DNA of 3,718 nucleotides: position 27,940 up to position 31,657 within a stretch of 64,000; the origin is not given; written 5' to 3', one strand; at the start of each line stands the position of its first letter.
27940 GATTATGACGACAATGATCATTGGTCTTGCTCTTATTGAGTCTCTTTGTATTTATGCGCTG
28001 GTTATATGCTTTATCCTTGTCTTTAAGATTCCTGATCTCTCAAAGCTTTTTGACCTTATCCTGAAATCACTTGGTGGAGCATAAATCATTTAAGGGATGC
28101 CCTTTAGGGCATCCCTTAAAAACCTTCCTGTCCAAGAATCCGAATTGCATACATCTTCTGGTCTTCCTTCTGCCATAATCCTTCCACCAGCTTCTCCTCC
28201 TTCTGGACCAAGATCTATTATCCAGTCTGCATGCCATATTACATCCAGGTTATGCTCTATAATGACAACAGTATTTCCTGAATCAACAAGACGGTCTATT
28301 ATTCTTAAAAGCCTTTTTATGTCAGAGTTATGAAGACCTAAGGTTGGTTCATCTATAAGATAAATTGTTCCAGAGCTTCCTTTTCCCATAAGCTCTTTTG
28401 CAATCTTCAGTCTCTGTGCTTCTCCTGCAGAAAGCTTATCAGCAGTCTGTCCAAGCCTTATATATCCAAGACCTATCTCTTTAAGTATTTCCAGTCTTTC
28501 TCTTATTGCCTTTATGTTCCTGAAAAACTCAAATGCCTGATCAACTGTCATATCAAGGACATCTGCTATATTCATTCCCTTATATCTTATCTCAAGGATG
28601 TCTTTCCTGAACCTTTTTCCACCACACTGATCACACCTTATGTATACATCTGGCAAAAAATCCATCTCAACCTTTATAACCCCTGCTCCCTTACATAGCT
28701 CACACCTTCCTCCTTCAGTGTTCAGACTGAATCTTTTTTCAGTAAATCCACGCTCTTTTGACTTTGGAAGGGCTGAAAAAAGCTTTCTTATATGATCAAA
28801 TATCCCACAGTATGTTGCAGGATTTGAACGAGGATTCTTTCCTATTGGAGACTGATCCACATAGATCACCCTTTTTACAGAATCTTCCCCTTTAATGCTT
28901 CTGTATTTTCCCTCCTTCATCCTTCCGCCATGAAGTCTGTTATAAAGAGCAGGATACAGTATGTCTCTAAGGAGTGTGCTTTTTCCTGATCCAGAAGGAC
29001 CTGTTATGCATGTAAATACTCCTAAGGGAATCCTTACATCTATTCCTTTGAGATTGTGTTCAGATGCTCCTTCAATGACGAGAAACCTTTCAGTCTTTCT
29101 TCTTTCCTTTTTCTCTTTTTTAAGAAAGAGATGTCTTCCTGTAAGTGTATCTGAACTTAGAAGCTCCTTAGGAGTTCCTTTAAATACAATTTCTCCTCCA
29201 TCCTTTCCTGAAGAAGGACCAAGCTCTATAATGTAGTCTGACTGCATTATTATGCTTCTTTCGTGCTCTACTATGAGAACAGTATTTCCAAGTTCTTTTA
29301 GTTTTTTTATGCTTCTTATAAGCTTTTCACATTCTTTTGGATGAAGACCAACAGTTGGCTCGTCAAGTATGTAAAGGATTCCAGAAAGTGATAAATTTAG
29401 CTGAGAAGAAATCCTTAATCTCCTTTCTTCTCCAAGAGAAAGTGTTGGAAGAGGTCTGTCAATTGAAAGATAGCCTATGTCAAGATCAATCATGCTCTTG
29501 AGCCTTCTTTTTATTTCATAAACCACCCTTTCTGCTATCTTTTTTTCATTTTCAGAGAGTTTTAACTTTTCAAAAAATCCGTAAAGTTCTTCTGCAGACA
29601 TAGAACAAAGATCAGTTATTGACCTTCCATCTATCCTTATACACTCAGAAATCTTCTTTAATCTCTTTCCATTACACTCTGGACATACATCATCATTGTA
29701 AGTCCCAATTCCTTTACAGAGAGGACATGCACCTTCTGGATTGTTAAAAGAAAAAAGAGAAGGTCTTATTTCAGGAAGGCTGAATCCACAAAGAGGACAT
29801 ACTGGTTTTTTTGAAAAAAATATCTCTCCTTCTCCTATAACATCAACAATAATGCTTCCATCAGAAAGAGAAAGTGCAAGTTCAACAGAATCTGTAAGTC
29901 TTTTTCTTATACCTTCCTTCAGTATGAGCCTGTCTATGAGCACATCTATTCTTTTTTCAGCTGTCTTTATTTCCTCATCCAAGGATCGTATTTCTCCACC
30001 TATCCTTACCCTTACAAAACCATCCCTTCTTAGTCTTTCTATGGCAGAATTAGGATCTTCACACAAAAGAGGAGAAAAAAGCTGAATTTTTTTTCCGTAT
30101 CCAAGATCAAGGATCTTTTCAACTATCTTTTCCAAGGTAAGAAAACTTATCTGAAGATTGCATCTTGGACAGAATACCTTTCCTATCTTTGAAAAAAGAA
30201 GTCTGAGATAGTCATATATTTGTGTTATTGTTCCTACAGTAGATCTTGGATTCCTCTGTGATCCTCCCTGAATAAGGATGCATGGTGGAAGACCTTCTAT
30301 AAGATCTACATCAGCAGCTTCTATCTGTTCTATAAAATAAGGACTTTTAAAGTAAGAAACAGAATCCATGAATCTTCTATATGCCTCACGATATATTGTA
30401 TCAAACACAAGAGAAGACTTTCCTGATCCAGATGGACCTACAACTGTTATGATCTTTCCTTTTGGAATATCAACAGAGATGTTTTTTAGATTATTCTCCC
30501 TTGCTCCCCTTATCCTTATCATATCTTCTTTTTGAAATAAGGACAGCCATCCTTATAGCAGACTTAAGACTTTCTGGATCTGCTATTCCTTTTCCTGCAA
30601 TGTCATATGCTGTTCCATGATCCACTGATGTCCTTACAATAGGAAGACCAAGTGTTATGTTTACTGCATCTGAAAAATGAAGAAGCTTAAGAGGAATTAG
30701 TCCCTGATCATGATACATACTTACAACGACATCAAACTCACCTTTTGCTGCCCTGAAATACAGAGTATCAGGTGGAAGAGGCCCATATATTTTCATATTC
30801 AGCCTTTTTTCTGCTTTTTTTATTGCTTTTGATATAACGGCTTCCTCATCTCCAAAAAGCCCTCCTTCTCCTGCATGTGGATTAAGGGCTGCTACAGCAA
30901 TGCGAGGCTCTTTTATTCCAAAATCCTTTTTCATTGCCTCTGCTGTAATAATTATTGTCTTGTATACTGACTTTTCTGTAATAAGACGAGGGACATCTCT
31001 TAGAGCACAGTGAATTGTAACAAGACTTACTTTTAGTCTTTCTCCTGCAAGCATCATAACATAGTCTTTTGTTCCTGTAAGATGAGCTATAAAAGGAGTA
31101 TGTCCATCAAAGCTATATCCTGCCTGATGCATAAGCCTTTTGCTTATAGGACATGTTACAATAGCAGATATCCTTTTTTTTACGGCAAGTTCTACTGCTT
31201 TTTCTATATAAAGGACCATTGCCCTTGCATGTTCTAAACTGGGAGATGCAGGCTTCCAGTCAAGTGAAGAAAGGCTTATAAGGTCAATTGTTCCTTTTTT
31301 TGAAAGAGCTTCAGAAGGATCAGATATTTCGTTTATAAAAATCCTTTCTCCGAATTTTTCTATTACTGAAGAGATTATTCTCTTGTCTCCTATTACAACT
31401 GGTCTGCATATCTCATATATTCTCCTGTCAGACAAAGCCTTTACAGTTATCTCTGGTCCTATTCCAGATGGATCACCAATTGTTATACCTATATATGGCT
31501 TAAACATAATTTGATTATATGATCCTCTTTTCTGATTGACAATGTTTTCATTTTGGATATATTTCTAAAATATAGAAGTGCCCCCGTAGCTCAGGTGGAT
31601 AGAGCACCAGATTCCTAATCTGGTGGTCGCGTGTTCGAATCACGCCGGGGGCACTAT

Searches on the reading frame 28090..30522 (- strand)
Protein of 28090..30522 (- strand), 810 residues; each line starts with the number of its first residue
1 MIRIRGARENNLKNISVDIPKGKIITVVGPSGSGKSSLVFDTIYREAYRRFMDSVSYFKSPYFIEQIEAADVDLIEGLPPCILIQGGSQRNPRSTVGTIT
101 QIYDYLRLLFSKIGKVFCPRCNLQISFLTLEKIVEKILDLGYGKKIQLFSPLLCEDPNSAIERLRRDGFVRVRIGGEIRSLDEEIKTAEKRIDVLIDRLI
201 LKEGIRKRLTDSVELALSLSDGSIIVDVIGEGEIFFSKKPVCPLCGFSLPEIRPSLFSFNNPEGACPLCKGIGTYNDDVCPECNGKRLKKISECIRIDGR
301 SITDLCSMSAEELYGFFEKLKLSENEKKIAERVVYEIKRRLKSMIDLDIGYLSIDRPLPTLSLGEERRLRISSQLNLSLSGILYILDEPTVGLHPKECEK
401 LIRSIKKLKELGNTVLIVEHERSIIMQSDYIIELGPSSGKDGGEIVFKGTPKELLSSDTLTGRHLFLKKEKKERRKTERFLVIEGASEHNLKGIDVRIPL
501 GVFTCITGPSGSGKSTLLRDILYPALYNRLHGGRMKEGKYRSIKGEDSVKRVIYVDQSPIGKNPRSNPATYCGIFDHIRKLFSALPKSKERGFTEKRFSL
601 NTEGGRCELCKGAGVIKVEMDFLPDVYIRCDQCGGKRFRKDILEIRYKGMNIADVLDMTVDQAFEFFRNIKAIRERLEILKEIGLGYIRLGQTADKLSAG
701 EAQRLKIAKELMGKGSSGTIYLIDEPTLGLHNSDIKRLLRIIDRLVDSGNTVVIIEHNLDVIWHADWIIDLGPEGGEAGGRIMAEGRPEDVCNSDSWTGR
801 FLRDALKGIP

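Call 41: search_protein_families(library=ncbifam, proteins=[window:28090-30522:-], max_evalue=0.001)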
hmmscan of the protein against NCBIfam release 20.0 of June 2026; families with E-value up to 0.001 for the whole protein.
window:28090-30522:- (810 aa): 189 families (the best 25 are shown)
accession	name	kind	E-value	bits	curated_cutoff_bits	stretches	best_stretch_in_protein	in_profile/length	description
NF001503.0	PRK00349.1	equivalog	0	1037.9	1147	2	277-807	406-942/943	excinuclease ABC subunit UvrA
TIGR00630.1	uvra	equivalog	1.9e-303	1009.3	729.8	2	277-791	403-923/924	excinuclease ABC subunit UvrA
NF001885.0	PRK00635.1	equivalog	3.1e-180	601.5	3054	2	278-806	397-919/1809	excinuclease ABC subunit A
TIGR02857.1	CydD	equivalog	5.4e-35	121.3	435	4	678-771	439-529/529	thiol reductant ABC exporter subunit CydD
TIGR03608.1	L_ocin_972_ABC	subfamily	3.8e-33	114.7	254.85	3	672-771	111-206/206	putative bacteriocin export ABC transporter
TIGR04521.1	ECF_ATPase_2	equivalog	6.3e-33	114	330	4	339-459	125-238/279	energy-coupling factor transporter ATPase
TIGR02673.1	FtsE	equivalog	1.8e-31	109.5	264.85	3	673-762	114-200/214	cell division ATP-binding protein FtsE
NF040873.1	AztA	equivalog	4.8e-31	107.8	220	4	678-769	102-189/191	zinc ABC transporter ATP-binding protein AztA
TIGR01166.1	cbiO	subfamily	8.1e-30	103.7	211.8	2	346-421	114-186/190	cobalt ABC transporter, ATP-binding protein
TIGR02315.1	ABC_phnC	equivalog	8.5e-30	103.9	266.1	4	659-767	110-215/243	phosphonate ABC transporter ATP-binding protein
TIGR04520.1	ECF_ATPase_1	equivalog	1.8e-29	103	315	2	356-458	132-227/269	energy-coupling factor transporter ATPase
NF010068.0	PRK13548.1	equivalog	2.4e-29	102.2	261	4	692-796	133-235/261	heme ABC transporter ATP-binding protein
TIGR03873.1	F420-0_ABC_ATP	hypoth_equivalog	9.4e-27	93.9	372.4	3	693-793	134-226/256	putative F420-0 ABC transporter ATP-binding protein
TIGR02868.1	CydC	equivalog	3.4e-26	92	329.05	3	689-759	464-530/530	thiol reductant ABC exporter subunit CydC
NF007027.0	PRK09493.1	equivalog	7.4e-26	91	379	4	675-762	116-199/240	glutamine ABC transporter ATP-binding protein GlnQ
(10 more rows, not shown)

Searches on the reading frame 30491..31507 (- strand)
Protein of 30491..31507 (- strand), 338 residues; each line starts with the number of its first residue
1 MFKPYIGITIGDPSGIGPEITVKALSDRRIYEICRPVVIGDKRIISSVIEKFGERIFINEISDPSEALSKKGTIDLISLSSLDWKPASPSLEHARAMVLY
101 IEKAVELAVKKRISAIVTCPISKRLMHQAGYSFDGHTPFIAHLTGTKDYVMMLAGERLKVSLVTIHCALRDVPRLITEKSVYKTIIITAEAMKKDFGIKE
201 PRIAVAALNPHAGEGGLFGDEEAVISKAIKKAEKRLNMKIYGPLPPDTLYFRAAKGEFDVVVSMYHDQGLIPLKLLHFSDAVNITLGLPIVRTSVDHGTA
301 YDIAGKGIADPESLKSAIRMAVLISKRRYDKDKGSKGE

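Call 41: search_protein_families(library=ncbifam, proteins=[window:30491-31507:-], max_evalue=0.001)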
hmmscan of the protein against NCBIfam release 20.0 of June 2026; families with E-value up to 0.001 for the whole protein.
window:30491-31507:- (338 aa): 7 families
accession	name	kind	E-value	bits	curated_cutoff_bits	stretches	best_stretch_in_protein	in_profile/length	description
TIGR00557.1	pdxA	equivalog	1.8e-115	385.8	290.35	1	6-322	2-317/320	4-hydroxythreonine-4-phosphate dehydrogenase PdxA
NF003699.0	PRK05312.1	equivalog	2.3e-108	362.6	378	1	6-328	7-336/340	4-hydroxythreonine-4-phosphate dehydrogenase PdxA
NF002992.0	PRK03743.1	equivalog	6.7e-96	321.4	470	1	2-323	3-326/333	4-hydroxythreonine-4-phosphate dehydrogenase PdxA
NF002891.0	PRK03371.1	equivalog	3.9e-84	282.7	583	1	6-324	5-325/326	D-threonate 4-phosphate dehydrogenase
NF002744.0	PRK02746.1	equivalog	4.1e-84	282.7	425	1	5-328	11-343/346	4-hydroxythreonine-4-phosphate dehydrogenase PdxA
NF002520.0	PRK01909.1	equivalog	2.9e-78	263.5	476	1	5-328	7-326/329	4-hydroxythreonine-4-phosphate dehydrogenase PdxA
NF003040.0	PRK03946.1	equivalog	2.8e-67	227.3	376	1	5-325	3-304/307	4-hydroxythreonine-4-phosphate dehydrogenase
